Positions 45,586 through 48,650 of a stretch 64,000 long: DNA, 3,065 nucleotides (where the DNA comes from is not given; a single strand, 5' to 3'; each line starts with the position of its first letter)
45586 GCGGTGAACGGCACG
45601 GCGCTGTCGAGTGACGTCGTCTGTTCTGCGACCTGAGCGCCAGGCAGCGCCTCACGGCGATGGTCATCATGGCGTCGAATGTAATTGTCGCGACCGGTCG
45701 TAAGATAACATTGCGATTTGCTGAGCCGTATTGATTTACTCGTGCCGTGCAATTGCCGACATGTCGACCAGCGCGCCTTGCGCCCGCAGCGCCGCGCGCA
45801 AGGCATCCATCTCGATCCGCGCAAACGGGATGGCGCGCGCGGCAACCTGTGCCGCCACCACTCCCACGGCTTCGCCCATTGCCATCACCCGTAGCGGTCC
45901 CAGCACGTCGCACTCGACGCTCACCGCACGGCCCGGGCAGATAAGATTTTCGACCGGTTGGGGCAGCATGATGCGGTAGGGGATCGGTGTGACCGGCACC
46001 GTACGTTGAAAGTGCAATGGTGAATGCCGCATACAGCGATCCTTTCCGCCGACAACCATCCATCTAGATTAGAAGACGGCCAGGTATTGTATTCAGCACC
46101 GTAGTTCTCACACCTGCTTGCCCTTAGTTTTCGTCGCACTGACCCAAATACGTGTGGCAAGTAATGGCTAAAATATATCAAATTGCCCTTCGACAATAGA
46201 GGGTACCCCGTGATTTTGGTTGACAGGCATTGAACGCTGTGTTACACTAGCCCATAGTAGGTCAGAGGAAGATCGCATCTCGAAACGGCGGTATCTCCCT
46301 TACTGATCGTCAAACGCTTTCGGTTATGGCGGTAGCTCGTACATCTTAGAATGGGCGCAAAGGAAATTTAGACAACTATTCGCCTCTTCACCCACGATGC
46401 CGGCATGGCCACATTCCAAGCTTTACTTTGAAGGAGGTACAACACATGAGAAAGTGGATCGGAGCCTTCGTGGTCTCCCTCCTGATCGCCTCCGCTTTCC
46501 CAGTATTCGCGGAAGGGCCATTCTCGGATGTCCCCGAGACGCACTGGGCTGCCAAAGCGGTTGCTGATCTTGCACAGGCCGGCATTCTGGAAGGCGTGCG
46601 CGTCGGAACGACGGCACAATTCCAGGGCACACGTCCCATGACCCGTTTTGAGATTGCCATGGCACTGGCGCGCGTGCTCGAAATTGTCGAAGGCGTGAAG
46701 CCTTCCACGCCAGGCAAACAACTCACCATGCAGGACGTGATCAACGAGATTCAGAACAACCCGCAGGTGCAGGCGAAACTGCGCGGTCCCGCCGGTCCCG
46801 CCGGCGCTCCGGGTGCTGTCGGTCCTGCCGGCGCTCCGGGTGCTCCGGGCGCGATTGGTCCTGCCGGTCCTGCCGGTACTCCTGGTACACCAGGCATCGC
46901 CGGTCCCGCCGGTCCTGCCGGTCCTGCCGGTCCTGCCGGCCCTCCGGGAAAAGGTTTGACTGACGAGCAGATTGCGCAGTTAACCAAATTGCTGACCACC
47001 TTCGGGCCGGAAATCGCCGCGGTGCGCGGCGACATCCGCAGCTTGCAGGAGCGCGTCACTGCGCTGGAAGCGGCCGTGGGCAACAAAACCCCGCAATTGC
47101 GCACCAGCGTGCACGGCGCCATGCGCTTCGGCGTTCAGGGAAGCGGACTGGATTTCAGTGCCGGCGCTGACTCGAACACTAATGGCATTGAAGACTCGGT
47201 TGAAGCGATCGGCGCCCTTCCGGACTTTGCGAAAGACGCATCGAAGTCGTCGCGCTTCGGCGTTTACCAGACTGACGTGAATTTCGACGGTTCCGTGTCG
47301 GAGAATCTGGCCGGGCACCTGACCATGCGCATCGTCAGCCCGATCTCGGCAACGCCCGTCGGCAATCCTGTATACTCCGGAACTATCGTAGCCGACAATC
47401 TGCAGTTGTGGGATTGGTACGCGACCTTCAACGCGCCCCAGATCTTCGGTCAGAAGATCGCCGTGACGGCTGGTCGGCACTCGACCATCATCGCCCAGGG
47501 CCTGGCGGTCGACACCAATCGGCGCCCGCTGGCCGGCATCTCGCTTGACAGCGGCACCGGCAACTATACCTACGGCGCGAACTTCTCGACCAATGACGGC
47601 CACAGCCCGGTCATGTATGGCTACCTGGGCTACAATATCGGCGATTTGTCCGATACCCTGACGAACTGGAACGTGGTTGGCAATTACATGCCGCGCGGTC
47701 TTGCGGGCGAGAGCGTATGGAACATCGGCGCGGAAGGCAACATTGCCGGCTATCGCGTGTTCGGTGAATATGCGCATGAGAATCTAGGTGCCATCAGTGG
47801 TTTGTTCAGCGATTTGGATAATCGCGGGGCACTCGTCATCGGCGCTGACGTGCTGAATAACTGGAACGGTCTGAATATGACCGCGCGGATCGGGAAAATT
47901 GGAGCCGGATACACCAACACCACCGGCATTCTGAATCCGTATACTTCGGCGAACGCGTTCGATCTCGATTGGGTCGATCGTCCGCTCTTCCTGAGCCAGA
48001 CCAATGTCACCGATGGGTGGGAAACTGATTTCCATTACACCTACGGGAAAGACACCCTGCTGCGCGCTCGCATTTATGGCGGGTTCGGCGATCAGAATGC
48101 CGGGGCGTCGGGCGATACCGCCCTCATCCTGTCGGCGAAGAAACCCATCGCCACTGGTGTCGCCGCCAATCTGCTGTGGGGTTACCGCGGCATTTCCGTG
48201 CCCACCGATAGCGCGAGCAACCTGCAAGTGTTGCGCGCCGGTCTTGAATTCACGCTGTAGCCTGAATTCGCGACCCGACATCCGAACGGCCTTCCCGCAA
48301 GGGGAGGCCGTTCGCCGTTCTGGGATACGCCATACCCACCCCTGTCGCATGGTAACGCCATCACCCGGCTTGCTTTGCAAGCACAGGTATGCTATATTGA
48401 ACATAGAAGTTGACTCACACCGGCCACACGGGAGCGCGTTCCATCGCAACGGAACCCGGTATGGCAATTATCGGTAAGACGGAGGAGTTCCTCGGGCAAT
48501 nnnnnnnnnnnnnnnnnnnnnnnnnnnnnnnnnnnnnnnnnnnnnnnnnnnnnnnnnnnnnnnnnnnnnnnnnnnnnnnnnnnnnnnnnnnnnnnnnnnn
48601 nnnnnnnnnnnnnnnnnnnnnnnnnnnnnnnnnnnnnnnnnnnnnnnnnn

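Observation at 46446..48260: OmpM-like outer-membrane protein with a collagen-like Gly-X-Y stalk between the SLH domain and the beta-barrel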

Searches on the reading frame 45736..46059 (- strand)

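Call 22: search_protein_families(library=pfam, proteins=[window:45736-46059:-], max_evalue=0.001)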
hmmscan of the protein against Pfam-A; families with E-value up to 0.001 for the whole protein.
window:45736-46059:- (107 aa): 1 family
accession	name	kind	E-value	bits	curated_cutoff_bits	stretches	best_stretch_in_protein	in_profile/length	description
PF12831.13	FAD_oxidored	-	1e-12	48.5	27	1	25-91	346-416/416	FAD dependent oxidoreductase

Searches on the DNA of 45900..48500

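Call 38: search_rna_families(source=window, start=45900, end=48500, threshold=evalue, max_evalue=1)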
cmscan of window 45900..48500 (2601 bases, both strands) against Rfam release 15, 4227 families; matches with E-value up to 1: 1.
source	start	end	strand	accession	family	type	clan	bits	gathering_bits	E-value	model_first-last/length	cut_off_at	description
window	48286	48311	+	RF00480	HIV_FE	Cis-reg; frameshift_element;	-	27.8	45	0.26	16-41/52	no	HIV Ribosomal frameshift signal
